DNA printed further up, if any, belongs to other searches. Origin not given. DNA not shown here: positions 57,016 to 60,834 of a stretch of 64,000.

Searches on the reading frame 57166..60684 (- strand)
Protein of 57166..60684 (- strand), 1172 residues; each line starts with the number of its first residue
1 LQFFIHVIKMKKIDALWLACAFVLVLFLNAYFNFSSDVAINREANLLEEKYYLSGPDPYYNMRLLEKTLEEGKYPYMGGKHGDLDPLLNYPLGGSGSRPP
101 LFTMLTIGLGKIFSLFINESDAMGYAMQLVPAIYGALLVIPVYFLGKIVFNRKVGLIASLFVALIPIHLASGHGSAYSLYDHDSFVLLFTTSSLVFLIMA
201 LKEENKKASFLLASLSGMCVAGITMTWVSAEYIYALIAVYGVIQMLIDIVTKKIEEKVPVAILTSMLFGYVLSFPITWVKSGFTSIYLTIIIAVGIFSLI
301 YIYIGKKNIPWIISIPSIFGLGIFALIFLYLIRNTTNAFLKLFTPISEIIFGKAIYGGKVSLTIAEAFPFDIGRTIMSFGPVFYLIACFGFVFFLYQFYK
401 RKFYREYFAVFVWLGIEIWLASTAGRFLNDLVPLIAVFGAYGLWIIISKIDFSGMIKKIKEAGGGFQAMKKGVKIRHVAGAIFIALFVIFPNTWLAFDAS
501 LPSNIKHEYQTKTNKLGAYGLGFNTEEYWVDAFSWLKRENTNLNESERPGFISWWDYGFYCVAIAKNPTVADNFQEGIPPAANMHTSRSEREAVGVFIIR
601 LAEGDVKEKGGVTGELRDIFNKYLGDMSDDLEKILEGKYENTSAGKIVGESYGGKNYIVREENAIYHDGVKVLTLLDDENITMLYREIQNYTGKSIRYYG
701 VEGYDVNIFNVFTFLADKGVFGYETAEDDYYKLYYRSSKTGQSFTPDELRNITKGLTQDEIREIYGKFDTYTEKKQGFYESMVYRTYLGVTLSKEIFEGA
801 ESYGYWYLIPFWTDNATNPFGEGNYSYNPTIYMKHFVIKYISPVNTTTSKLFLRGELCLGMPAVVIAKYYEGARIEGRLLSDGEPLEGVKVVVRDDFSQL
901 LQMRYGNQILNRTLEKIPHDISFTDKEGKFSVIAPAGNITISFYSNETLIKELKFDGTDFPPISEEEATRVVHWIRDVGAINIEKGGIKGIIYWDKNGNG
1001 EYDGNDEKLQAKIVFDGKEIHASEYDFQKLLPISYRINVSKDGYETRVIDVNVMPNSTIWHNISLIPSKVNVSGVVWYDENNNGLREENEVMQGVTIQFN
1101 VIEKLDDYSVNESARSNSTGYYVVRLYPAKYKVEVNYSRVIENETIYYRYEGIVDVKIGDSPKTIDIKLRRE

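Call 50: search_protein_families(library=pfam, proteins=[window:57166-60684:-], max_evalue=0.01)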
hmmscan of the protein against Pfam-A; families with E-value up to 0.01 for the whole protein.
window:57166-60684:- (1172 aa): 7 families
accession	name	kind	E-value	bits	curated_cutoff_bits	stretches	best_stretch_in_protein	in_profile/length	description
PF02516.20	STT3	-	2.7e-16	60.5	24.5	1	51-455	27-373/405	Oligosaccharyl transferase STT3, N-terminal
PF13620.12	CarboxypepD_reg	-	1.8e-10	41.4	32.3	0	1024-1065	39-81/82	Carboxypeptidase regulatory-like domain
PF22627.1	AglB_core-like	-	4.5e-05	24.2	27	1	544-593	36-92/111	AglB core domain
PF13231.12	PMT_2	-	5e-05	24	26.1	1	123-261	20-145/160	Dolichyl-phosphate-mannose-protein mannosyltransferase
PF17210.9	SdrD_B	-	0.00015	22.3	29.7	1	1074-1137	5-66/112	SdrD B-like domain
PF13715.12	CarbopepD_reg_2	-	0.00015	22.2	32.2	0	1025-1076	36-87/88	CarboxypepD_reg-like domain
PF08308.17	PEGA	-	0.0055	17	20.8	0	1011-1066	13-68/71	PEGA domain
